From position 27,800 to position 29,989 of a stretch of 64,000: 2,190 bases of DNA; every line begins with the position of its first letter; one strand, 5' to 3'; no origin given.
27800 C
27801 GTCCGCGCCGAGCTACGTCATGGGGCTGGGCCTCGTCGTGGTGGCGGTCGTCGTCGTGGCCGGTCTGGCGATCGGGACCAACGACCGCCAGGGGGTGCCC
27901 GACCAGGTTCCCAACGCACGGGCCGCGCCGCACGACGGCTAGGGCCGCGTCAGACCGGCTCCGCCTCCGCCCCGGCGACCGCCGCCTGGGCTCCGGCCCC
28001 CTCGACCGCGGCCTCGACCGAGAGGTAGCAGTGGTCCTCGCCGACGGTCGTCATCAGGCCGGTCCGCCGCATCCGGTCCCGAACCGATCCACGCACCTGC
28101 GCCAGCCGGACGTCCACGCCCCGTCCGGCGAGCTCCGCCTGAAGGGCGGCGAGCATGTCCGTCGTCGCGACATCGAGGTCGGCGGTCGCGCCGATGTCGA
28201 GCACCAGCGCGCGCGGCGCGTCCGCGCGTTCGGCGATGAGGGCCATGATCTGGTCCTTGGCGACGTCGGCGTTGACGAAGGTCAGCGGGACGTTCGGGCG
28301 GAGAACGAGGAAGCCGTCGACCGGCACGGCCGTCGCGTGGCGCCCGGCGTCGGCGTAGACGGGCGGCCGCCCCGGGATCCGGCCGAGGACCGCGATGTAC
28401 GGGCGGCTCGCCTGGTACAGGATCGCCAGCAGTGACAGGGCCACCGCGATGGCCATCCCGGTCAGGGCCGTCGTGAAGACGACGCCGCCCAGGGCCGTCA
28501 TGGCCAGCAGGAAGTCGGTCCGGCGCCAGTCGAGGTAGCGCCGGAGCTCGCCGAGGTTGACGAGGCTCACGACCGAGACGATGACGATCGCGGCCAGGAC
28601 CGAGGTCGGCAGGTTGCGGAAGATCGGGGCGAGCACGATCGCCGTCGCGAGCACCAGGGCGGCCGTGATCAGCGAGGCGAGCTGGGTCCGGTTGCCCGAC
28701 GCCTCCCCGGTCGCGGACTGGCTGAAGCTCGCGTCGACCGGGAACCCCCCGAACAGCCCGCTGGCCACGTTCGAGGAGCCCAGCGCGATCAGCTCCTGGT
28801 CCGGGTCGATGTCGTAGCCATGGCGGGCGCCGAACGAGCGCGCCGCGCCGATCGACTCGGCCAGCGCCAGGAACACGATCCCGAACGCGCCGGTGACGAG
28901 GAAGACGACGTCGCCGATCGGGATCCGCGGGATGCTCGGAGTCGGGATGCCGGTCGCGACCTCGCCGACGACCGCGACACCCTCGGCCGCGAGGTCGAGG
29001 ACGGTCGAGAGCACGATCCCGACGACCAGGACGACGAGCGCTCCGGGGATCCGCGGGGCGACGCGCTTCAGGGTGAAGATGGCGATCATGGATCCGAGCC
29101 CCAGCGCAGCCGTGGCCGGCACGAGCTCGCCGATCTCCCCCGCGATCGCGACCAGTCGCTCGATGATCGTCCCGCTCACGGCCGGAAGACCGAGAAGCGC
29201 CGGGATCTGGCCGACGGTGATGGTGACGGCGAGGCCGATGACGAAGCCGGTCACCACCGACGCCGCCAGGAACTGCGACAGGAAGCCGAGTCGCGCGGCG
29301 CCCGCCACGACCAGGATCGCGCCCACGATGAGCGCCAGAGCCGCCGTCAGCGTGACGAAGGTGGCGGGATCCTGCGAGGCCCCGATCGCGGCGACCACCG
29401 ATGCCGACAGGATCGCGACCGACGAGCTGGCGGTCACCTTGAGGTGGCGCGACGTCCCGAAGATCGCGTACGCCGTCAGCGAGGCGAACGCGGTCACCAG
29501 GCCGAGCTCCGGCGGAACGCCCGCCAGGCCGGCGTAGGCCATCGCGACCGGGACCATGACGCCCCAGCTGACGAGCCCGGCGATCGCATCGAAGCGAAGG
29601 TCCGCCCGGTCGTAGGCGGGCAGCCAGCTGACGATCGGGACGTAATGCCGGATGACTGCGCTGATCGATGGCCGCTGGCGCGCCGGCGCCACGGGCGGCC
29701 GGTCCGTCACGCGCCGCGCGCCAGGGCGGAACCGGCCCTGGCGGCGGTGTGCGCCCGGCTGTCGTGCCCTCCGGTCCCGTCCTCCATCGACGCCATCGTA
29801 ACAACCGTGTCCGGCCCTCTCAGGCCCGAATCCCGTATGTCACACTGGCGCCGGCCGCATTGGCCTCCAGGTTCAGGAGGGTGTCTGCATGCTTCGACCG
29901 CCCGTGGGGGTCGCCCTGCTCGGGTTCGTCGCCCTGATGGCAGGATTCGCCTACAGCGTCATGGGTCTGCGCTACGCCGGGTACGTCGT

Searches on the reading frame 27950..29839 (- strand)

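Call 12: search_protein_families(library=pfam, proteins=[window:27950-29839:-], max_evalue=0.001)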
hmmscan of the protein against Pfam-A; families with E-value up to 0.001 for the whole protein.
window:27950-29839:- (629 aa): 4 families
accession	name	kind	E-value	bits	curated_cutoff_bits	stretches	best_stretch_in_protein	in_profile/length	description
PF00916.26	Sulfate_transp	-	8.1e-84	282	23.2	1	81-448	1-379/380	Sulfate permease family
PF01740.26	STAS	-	3.7e-12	46.4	22.6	1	507-611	7-106/106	STAS domain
PF16983.11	MFS_MOT1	-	4.8e-06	27.3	30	1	324-426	12-111/111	Molybdate transporter of MFS superfamily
PF13466.11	STAS_2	-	0.00059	20.4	29.2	0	530-595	14-79/80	STAS domain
